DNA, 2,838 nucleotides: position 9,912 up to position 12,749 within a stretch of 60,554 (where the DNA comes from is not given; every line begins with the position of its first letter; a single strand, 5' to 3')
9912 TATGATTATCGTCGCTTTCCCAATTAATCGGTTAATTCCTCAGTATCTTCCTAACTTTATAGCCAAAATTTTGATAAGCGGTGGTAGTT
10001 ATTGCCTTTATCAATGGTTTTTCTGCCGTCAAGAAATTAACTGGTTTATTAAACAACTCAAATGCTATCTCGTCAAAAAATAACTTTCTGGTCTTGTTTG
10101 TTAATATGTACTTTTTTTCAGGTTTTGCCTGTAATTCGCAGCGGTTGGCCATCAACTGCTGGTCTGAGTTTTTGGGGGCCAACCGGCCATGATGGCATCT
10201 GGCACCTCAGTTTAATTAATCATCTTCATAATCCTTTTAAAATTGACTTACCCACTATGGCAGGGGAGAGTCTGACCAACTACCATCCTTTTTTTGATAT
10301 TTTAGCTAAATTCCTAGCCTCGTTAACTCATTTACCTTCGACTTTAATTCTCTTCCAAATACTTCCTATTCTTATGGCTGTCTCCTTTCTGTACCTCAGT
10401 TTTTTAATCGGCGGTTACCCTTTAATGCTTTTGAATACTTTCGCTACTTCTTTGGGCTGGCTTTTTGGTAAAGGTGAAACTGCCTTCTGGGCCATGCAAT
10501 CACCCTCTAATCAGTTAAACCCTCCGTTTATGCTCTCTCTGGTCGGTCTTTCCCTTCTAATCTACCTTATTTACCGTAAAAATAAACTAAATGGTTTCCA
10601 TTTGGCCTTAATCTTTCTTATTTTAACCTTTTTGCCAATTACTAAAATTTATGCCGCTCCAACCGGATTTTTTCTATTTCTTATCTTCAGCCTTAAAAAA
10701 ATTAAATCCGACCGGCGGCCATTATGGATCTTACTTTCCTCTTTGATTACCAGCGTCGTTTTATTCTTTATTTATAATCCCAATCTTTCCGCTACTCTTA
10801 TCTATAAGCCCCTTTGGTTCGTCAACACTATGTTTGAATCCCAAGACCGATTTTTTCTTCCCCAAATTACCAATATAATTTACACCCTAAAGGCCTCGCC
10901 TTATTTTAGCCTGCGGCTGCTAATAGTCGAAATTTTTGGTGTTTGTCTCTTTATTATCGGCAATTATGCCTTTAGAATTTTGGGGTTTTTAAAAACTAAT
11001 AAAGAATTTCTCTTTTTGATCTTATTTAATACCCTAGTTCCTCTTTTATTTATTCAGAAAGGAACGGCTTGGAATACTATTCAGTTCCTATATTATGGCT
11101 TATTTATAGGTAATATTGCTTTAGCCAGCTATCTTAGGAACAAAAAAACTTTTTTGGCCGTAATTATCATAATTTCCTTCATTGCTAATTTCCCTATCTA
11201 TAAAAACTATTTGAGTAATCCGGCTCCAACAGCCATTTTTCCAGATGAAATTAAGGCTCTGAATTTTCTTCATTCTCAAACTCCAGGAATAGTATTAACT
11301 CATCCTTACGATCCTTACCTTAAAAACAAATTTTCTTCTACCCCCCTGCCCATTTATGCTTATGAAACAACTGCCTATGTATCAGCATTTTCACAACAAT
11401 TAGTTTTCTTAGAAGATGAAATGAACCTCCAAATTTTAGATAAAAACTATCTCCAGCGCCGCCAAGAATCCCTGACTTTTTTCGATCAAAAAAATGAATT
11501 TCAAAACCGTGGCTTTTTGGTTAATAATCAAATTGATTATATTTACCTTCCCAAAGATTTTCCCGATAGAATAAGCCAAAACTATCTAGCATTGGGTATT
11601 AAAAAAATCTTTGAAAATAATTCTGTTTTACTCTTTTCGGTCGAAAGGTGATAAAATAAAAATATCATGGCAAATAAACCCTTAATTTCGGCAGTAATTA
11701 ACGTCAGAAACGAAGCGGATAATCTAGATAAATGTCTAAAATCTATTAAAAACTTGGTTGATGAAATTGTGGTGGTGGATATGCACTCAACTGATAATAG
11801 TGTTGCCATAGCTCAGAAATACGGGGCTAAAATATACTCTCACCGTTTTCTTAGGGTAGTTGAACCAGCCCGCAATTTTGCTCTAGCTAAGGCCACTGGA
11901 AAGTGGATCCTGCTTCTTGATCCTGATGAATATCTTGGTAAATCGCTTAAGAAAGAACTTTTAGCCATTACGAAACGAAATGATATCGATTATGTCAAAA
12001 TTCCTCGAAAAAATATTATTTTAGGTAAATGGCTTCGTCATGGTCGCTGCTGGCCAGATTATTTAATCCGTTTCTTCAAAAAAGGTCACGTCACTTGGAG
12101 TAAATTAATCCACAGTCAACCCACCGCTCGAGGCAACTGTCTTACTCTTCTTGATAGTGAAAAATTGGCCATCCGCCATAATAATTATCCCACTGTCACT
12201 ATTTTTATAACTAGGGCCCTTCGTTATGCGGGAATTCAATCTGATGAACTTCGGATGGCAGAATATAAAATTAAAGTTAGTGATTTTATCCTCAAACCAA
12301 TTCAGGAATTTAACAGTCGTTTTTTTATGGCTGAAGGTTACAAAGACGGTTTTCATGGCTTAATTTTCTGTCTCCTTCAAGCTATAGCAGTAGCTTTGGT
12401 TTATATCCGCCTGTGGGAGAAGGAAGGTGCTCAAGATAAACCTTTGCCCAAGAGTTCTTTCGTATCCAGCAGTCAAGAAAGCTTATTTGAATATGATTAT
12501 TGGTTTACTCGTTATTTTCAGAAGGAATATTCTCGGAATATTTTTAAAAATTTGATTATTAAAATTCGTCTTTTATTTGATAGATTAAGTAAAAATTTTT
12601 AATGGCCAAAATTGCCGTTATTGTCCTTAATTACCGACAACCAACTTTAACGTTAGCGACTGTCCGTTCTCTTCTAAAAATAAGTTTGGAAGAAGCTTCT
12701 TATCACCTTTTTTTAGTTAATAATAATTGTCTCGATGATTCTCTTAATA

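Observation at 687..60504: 60-kb glycosylation super-locus dominated by GT-C membrane transferases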

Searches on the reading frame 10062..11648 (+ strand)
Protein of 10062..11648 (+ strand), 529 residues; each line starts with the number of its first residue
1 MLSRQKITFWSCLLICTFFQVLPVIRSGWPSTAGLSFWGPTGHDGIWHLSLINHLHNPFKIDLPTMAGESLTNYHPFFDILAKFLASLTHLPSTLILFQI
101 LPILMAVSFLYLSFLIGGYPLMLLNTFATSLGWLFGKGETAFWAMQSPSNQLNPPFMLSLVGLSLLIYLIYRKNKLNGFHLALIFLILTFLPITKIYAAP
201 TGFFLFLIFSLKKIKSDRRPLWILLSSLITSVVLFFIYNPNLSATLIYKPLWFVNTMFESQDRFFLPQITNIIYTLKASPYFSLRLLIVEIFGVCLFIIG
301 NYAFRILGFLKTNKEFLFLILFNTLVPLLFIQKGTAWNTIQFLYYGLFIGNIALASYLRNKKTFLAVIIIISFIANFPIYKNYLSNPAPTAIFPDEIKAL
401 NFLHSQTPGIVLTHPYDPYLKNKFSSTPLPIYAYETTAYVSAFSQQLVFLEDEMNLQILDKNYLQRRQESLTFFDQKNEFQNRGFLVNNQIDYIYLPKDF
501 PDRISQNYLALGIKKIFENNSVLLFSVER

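Call 3: search_protein_families(library=pfam, proteins=[window:10062-11648:+], max_evalue=0.01)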
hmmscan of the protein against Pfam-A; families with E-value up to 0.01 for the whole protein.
window:10062-11648:+ (529 aa): 0 families

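Call 16: search_protein_families(library=ncbifam, proteins=[window:10062-11648:+], max_evalue=0.1)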
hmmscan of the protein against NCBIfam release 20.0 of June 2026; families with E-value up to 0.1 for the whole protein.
window:10062-11648:+ (529 aa): 1 family
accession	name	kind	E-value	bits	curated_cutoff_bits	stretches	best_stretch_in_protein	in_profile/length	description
NF009002.0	PRK12347.1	subfamily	0.055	12.7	386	1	432-468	188-224/231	L-ribulose-5-phosphate 4-epimerase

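Call 17: search_solved_structures(query=window:10062-11648:+, max_evalue=10)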
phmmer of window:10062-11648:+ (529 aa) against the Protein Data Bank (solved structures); distinct sequences matched with E-value up to 10: 1.
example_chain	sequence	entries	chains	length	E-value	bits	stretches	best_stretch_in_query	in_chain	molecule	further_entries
3hvy_A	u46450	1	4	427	2.1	10.5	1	299-421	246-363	Cystathionine beta-lyase family protein, YNBB B.subtilis ortholog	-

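Call 19: find_homologous_proteins(query=window:10062-11648:+, max_evalue=0.00001)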
Query window:10062-11648:+ (529 aa): 434 proteins with E <= 0.00001 among 8000 candidates; the best 120 are listed.
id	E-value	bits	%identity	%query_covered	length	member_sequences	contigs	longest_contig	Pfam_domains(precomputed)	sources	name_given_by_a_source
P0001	0.0e+0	1166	99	100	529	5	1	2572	-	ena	-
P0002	8.9e-221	753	65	100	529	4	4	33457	-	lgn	-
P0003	8.3e-216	736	63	100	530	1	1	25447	-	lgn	-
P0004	3.1e-215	734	64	100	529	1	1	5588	-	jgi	-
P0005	1.9e-209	715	62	100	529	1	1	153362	-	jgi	jgi:hypothetical protein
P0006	9.6e-200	683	60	100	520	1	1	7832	-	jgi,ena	-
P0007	6.6e-152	525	48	100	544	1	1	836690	-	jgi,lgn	jgi:hypothetical protein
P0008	3.9e-151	523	48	100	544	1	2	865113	-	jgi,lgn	jgi:hypothetical protein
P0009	5.8e-148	512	51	100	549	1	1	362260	-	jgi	jgi:hypothetical protein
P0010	1.5e-147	511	48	99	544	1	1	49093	-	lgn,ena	-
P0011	4.1e-147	510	49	97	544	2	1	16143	-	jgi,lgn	-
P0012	1.0e-146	508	50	96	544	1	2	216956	-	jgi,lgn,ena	-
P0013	9.6e-146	505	47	99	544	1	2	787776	-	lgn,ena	-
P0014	4.5e-145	503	49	96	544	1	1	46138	-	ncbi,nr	ncbi:MAG TPA: hypothetical protein VN174_04775 [Candidatus Methanoperedens sp.]|nr:hypothetical prot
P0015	4.7e-145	503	47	96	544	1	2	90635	-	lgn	-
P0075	9.4e-136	472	45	100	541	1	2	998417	-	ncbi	ncbi:MAG: hypothetical protein WAV41_04870 [Microgenomates group bacterium]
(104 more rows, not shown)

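Call 30: find_encoding_contigs(protein=P0075, flank=10000, max_places=1)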
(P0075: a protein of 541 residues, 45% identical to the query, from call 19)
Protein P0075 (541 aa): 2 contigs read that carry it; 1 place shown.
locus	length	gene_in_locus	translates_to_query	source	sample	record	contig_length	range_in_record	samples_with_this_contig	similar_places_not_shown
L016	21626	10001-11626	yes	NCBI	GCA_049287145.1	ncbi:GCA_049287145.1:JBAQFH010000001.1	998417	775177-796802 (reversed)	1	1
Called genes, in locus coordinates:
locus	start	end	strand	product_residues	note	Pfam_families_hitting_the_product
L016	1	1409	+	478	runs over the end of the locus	PF13231:PMT_2 (weak)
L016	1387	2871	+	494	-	PF13231:PMT_2 (weak)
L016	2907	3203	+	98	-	-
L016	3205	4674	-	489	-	PF13231:PMT_2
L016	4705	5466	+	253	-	PF00535:Glycos_transf_2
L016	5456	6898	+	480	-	PF13231:PMT_2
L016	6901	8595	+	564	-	-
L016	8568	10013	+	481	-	PF01943:Polysacc_synt, PF13440:Polysacc_synt_3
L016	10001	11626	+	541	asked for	-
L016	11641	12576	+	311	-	PF00535:Glycos_transf_2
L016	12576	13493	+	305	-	PF00535:Glycos_transf_2, PF13641:Glyco_tranf_2_3 (weak)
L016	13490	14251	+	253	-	PF00535:Glycos_transf_2, PF10111:Glyco_tranf_2_2 (faint)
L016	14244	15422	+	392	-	PF13439:Glyco_transf_4 (faint), PF20706:GT4-conflict (faint), PF00534:Glycos_transf_1, PF13692:Glyco_trans_1_4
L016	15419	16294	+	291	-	PF00535:Glycos_transf_2, PF13641:Glyco_tranf_2_3, PF13506:Glyco_transf_21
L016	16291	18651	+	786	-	PF09586:YfhO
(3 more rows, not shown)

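Call 36: predict_structure(alignment_id=A1)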
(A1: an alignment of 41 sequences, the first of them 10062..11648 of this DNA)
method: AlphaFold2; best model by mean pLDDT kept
length: 529 residues; sequences in the alignment: 41
mean_pLDDT: 90.7   pTM: 0.90
mean pLDDT of the five models: 90.7, 89.2, 88.7, 88.5, 87.6
residues with pLDDT >= 90: 357; 70-90: 148; 50-70: 24; < 50: 0
segments of 3 or more residues with pLDDT < 50: none
pLDDT, mean of each block of 10 residues (from residue 1): 85 95 86 86 92 93 94 89 97 94 97 96 90 66 65 90 98 92 98 91 98 96 98 89 74 86 83 88 90 91 92 94 92 75 93 95 94 85 86 96 98 95 92 92 98 89 94 94 96 97 89 96 95
secondary structure, 60 per line:
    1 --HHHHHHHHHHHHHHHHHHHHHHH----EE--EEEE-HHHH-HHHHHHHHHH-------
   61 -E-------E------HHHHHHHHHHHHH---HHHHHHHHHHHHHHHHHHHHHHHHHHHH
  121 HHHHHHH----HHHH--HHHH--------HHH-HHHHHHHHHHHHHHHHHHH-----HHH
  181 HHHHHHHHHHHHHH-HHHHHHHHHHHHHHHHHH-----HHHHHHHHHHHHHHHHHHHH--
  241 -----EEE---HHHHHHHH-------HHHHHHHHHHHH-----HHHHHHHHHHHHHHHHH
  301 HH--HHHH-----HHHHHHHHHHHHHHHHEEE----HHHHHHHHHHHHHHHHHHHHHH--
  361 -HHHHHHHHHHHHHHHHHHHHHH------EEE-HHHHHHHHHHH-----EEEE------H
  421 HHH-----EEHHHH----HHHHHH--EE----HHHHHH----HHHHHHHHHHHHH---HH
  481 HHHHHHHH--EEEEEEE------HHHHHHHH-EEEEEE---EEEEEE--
elements in order: H3-25 E34-37 H39-42 H44-53 H77-89 H93-127 H132-135 H138-141 H154-172 H178-194 H196-213 H219-238 E246-248 H252-259 H267-278 H284-302 H305-308 H314-329 E330-332 H337-358 H362-383 E390-392 H394-404 E410-413 H420-423 H431-434 H439-444 H453-458 H463-475 H479-488 E491-497 H504-511 E513-518 E522-527

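Call 39: fold_search(model_id=the predicted structure, library=pdb)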
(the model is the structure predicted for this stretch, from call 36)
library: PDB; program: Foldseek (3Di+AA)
matches with E <= 10: 286; with E <= 0.001: 14
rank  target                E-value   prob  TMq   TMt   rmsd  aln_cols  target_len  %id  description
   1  7zlh_A                3.5e-08  1.00  0.44  0.38  12.1       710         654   11  Cryo-EM structure of C-mannosyltransferase CeDPY19, in apo state, bound to CMT2-Fab and anti-Fab nanobody (released 2023-01-11)
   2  7zlg_A                6.7e-08  1.00  0.43  0.36  14.6       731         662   12  Cryo-EM structure of C-mannosyltransferase CeDPY19, in complex with acceptor peptide and bound to CMT2-Fab and anti-Fa (released 2023-01-11)
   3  7zli_A                9.6e-08  1.00  0.45  0.38  14.8       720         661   12  Cryo-EM structure of C-mannosyltransferase CeDPY19, in complex with Dol25-P-Man and bound to CMT2-Fab and anti-Fab nan (released 2023-01-11)
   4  7e9s_A                1.2e-06  1.00  0.44  0.29  15.7       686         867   11  Archaeal oligosaccharyltransferase AglB from Archaeoglobus fulgidus in complex with an inhibitory peptide and a dolich (released 2021-09-08)
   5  9n9j_I                2.2e-06  1.00  0.42  0.34  16.7       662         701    9  Structure of a GRP94 folding intermediate engaged with a CCDC134- and FKBP11-bound secretory translocon (released 2025-11-19)
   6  3waj                  3.8e-06  1.00  0.43  0.31  16.0       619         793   13  Crystal structure of the Archaeoglobus fulgidus oligosaccharyltransferase (O29867_ARCFU) complex with Zn and sulfate (released 2013-10-30)
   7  6s7t_A                6.2e-06  1.00  0.46  0.36  14.9       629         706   10  Cryo-EM structure of human oligosaccharyltransferase complex OST-B (released 2019-12-18)
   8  8if8_C                1.2e-05  1.00  0.48  0.43  10.9       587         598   11  Arabinosyltransferase AftA (released 2023-05-31)
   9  6s7o_A                2.5e-05  1.00  0.43  0.36  15.5       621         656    9  Cryo-EM structure of human oligosaccharyltransferase complex OST-A (released 2019-12-18)
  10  5ogl_A                5.8e-05  1.00  0.45  0.36  12.0       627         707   13  Structure of bacterial oligosaccharyltransferase PglB in complex with an acceptor peptide and an lipid-linked oligosac (released 2017-10-25)
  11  8if8_B                8.2e-05  1.00  0.46  0.40  12.0       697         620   11  Arabinosyltransferase AftA (released 2023-05-31)
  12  6gxc_A                9.0e-05  1.00  0.43  0.35  12.2       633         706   13  Bacterial oligosaccharyltransferase PglB in complex with an inhibitory peptide and a reactive lipid-linked oligosaccha (released 2018-11-14)
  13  8b6l_I                1.0e-04  1.00  0.38  0.31  16.8       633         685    8  Subtomogram average of the human Sec61-TRAP-OSTA-translocon (released 2022-12-07)
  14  3rce_A                1.3e-04  1.00  0.44  0.36  17.4       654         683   12  Bacterial oligosaccharyltransferase PglB (released 2011-06-15)
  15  5ezm                  1.7e-03  1.00  0.37  0.37  15.6       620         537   11  Crystal Structure of ArnT from Cupriavidus metallidurans in the apo state (released 2016-02-17)
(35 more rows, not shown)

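Call 55: find_related_loci(query=A1, collection=genome_contigs, flank=10000)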
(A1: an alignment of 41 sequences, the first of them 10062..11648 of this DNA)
Query A1 (529 aa) in genome_contigs; peptide patterns used: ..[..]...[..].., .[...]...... (x = any residue, [..] = any of these).
203 stretches matched a pattern; 174 encode a relative of the query (tblastn E <= 1e-3); the best 80 are kept; 80 distinct loci.
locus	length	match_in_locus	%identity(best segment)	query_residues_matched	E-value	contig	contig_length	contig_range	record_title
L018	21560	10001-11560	49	20-529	1e-148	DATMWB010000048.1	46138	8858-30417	MAG TPA_asm: Candidatus Methanoperedens sp. isolate SMAG_U13083 k141_697579, whole genome shotgun sequence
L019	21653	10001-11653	48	1-529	1e-148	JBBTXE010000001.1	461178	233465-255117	MAG: Patescibacteria group bacterium isolate H52-bin029_1 H52_bin029_1_000000000001, whole genome shotgun sequence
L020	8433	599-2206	48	3-529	2e-145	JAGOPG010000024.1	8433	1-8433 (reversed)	Candidatus Shapirobacteria bacterium isolate Go_SlDig_bin_323 Go_SlDig_26457_length_8433_cov_10.203106, whole genome sho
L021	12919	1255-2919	47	1-529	1e-144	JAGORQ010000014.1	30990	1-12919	Candidatus Shapirobacteria bacterium isolate Gw_Eff_bin_278 Gw_Eff_2747_length_30990_cov_4.902213, whole genome shotgun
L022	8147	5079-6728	47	2-529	1e-142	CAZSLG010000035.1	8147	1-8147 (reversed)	MAG TPA_asm: uncultured Gammaproteobacteria bacterium isolate SRP062349_co5_136 genome assembly, contig: NODE_4726_lengt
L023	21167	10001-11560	48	20-529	9e-142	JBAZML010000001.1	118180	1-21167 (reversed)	MAG: Candidatus Shapirobacteria bacterium isolate SO_2017_LW4_41 scaffold_494_c1_LW137-91_2017, whole genome shotgun seq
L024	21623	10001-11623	45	2-529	2e-140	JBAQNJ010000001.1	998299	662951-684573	MAG: Microgenomates group bacterium isolate MFD12002_ilm_asm_bin60 k127_48021, whole genome shotgun sequence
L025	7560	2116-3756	47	5-529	1e-140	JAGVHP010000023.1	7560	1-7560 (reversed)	MAG: Candidatus Shapirobacteria bacterium isolate DeMMO2_35 c_000000022808, whole genome shotgun sequence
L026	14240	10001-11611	48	3-529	1e-139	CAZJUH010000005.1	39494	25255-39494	MAG TPA_asm: uncultured Gammaproteobacteria bacterium isolate binchicken_co220_54 genome assembly, contig: NODE_534_leng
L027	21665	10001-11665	44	1-529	3e-139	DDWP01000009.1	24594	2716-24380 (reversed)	MAG TPA_asm: Candidatus Shapirobacteria bacterium UBA2283 UBA2283_contig_21505, whole genome shotgun sequence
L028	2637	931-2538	48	3-529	1e-146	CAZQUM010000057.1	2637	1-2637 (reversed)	MAG TPA_asm: uncultured Gammaproteobacteria bacterium isolate SRP294416_co3_917 genome assembly, contig: NODE_112967_len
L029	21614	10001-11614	46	14-529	3e-138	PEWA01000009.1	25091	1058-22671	MAG: Candidatus Shapirobacteria bacterium CG06_land_8_20_14_3_00_40_12 CG06_land_8_20_14_3.00_150_scaffold_1269_c, whole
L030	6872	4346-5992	46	1-529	9e-138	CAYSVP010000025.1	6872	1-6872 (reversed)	MAG TPA_asm: uncultured Gammaproteobacteria bacterium isolate SRP294416_co1_8 genome assembly, contig: NODE_26042_length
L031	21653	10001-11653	46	1-529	2e-135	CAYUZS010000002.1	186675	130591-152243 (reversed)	MAG TPA_asm: uncultured Gammaproteobacteria bacterium isolate SRP294416_co1_374 genome assembly, contig: NODE_30_length_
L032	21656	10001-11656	46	1-529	2e-135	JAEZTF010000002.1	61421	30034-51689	MAG: Candidatus Parcubacteria bacterium isolate OH_PDB_36 k127_1150676, whole genome shotgun sequence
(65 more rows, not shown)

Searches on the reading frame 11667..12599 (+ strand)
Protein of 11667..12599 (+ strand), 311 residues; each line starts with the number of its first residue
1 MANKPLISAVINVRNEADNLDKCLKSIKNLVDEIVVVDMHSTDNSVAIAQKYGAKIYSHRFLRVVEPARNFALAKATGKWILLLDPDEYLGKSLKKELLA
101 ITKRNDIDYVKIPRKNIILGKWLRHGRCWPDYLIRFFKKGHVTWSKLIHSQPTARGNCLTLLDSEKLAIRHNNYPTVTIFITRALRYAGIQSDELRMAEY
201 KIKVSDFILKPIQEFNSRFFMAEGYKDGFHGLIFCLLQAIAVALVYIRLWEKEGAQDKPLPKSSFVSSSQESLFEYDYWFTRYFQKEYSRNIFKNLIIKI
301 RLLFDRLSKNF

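Call 3: search_protein_families(library=pfam, proteins=[window:11667-12599:+], max_evalue=0.01)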
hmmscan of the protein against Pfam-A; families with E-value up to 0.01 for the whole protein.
window:11667-12599:+ (311 aa): 2 families
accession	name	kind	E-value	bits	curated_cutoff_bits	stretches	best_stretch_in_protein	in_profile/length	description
PF00535.33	Glycos_transf_2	-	1.3e-20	74.5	23.3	1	8-132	1-134/168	Glycosyl transferase family 2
PF13704.12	Glyco_tranf_2_4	-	3.5e-07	31.1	27.5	1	14-90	1-84/98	Glycosyl transferase family 2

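Call 45: search_protein_families(library=ncbifam, proteins=[window:11667-12599:+], max_evalue=0.00001)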
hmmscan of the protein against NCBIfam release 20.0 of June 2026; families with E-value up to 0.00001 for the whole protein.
window:11667-12599:+ (311 aa): 4 families
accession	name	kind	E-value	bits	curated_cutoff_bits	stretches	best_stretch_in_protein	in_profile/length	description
NF007482.0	PRK10073.1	equivalog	2.5e-13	49.8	423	1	2-110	3-118/334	glycosyltransferase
TIGR04195.1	S_glycosyl_SunS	equivalog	7.4e-12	44.8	350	1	2-175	54-225/421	SunS family peptide S-glycosyltransferase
TIGR04283.1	glyco_like_mftF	equivalog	4.5e-10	39.5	182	1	7-105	1-100/221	TIGR04283 family arsenosugar biosynthesis glycosyltransferase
NF010496.0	PRK13915.1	equivalog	1.3e-07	31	262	1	6-60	32-92/307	glucosyl-3-phosphoglycerate synthase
